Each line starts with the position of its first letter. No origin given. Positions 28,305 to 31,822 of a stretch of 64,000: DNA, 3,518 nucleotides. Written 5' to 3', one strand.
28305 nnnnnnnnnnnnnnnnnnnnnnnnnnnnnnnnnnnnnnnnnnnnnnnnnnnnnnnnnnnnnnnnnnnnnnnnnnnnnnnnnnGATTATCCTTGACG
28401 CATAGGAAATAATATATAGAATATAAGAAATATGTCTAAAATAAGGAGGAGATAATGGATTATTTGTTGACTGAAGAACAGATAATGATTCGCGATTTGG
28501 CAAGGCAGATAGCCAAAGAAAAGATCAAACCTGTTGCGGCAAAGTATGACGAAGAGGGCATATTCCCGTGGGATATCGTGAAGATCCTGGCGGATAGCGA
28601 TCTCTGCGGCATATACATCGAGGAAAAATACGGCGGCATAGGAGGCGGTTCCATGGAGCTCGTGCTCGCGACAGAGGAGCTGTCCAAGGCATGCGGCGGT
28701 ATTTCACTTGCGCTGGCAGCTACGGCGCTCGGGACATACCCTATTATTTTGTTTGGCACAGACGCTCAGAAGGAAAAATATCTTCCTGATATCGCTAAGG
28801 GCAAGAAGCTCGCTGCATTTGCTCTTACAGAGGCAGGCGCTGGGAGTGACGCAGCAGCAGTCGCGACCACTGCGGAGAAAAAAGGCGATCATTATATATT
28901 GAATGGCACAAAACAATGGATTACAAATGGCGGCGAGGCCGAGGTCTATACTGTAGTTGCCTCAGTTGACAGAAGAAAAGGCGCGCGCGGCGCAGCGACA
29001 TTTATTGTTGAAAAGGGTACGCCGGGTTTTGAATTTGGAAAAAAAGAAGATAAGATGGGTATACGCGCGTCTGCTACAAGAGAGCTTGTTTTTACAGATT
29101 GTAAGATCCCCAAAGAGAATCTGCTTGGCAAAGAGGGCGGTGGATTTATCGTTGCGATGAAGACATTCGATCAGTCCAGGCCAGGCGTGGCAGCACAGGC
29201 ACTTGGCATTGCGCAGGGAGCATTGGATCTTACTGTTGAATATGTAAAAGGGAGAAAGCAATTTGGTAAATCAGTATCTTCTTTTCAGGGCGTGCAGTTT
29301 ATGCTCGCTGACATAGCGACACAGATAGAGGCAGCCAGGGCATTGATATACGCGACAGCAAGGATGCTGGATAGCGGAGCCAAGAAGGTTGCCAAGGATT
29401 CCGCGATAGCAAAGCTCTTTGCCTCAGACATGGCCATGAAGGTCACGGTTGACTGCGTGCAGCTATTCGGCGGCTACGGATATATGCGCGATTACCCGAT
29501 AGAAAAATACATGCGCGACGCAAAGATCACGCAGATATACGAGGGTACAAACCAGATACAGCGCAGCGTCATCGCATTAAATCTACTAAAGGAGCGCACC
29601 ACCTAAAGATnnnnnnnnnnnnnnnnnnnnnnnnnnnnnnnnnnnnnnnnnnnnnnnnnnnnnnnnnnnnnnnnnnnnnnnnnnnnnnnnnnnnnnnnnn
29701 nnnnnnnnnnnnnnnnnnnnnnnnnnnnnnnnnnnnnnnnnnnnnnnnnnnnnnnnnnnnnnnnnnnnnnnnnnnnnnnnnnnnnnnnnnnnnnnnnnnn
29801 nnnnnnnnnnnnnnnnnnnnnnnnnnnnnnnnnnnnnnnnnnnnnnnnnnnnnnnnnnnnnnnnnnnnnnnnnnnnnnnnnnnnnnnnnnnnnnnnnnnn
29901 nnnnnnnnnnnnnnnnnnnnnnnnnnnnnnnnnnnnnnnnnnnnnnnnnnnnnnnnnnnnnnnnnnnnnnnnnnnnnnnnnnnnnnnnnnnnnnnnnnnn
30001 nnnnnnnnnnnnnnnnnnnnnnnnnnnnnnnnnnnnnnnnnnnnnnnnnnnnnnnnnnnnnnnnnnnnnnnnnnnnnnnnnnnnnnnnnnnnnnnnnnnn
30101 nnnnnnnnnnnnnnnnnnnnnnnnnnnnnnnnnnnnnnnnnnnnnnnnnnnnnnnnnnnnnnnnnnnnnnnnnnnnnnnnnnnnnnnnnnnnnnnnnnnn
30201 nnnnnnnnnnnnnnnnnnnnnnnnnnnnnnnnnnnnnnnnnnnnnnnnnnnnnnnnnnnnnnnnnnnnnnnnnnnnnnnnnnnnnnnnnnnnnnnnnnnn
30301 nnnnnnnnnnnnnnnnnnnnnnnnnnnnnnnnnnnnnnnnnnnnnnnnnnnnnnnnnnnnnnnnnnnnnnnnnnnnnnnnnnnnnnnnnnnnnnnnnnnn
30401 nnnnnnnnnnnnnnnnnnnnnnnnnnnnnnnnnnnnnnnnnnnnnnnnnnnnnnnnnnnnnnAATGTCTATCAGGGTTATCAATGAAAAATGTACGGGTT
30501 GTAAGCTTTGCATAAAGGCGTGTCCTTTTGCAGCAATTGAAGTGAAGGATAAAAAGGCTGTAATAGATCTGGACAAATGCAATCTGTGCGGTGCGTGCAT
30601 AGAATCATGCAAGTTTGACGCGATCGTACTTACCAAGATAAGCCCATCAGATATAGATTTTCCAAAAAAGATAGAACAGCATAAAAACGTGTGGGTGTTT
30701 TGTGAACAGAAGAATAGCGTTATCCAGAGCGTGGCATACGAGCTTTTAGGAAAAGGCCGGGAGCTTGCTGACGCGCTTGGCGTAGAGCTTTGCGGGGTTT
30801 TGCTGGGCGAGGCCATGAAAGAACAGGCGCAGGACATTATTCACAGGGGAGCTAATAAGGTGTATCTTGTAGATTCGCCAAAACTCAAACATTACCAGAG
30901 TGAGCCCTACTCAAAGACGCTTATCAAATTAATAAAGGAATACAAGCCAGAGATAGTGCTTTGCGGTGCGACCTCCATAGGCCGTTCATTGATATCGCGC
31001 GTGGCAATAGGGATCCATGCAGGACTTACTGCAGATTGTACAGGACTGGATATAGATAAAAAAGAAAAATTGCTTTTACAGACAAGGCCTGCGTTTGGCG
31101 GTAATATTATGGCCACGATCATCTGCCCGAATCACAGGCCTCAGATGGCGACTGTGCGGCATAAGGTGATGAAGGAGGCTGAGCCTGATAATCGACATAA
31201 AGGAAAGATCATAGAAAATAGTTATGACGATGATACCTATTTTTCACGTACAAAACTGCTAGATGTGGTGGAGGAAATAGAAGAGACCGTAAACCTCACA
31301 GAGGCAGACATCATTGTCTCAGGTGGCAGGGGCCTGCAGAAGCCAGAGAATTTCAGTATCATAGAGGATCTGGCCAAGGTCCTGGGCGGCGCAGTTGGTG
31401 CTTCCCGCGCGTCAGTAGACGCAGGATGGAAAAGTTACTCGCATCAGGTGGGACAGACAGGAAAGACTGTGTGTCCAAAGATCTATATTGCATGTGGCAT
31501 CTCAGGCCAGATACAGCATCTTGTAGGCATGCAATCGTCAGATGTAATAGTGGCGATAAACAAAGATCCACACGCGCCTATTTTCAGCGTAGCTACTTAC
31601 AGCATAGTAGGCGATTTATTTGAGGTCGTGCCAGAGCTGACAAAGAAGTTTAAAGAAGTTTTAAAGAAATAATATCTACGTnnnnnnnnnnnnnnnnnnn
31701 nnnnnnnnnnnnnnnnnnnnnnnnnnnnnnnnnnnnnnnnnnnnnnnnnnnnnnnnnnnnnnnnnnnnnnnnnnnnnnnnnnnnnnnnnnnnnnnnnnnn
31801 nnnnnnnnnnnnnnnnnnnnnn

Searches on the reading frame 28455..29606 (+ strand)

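Call 6: search_protein_families(library=pfam, proteins=[window:28455-29606:+])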
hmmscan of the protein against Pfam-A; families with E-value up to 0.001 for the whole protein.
window:28455-29606:+ (383 aa): 5 families
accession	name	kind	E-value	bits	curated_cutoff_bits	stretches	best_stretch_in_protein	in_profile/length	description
PF00441.29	Acyl-CoA_dh_1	-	3.4e-52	177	22.4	1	228-377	1-149/150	Acyl-CoA dehydrogenase, C-terminal domain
PF02771.21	Acyl-CoA_dh_N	-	2e-35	122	22.9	1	6-117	1-113/113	Acyl-CoA dehydrogenase, N-terminal domain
PF02770.24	Acyl-CoA_dh_M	-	8.1e-28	96.9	33.3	1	121-216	1-97/97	Acyl-CoA dehydrogenase, middle domain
PF08028.16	Acyl-CoA_dh_2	-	1e-26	94.3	22.7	1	245-366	3-133/134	Acyl-CoA dehydrogenase, C-terminal domain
PF22924.1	ACOX_C_alpha1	-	9.2e-06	26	27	1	281-368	69-159/169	Acyl-CoA oxidase, C-alpha1 domain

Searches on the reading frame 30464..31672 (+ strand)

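Call 6: search_protein_families(library=pfam, proteins=[window:30464-31672:+])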
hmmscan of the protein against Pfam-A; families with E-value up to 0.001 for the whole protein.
window:30464-31672:+ (402 aa): 13 families
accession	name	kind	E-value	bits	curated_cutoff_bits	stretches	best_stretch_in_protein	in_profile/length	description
PF01012.27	ETF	-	4.9e-48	163.8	26.7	1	76-253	1-177/181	Electron transfer flavoprotein domain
PF00766.25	ETF_alpha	-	8.4e-37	125.5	27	1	277-357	1-81/81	Electron transfer flavoprotein FAD-binding domain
PF00037.32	Fer4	-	2.2e-14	53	21.1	2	4-26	2-24/24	4Fe-4S binding domain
PF12837.12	Fer4_6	-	2.9e-10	40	25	2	3-25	2-24/24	4Fe-4S binding domain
PF12797.12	Fer4_2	-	4.6e-10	39.2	24.5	2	5-22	5-22/22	4Fe-4S binding domain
PF13237.11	Fer4_10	-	6e-09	36.1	25.5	1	4-49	3-52/53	4Fe-4S dicluster domain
PF12838.12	Fer4_7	-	9.3e-09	36.1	27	1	9-53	1-52/52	4Fe-4S dicluster domain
PF12800.12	Fer4_4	-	1.6e-07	31.5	24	1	8-22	2-16/17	4Fe-4S binding domain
PF13187.11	Fer4_9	-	1.8e-07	31.5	27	1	9-53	1-51/52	4Fe-4S dicluster domain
PF14697.11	Fer4_21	-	1.2e-06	29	35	1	3-26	34-58/59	4Fe-4S dicluster domain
PF13484.11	Fer4_16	-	2.4e-06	28.6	30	0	9-28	1-20/66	4Fe-4S double cluster binding domain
PF25160.1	LdpA_Fe-S-bd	-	4.6e-05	23.5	27.6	0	16-55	9-44/49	LdpA Fe-S cluster-binding domain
PF13183.11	Fer4_8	-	0.00022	22.1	27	0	8-27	3-22/68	4Fe-4S dicluster domain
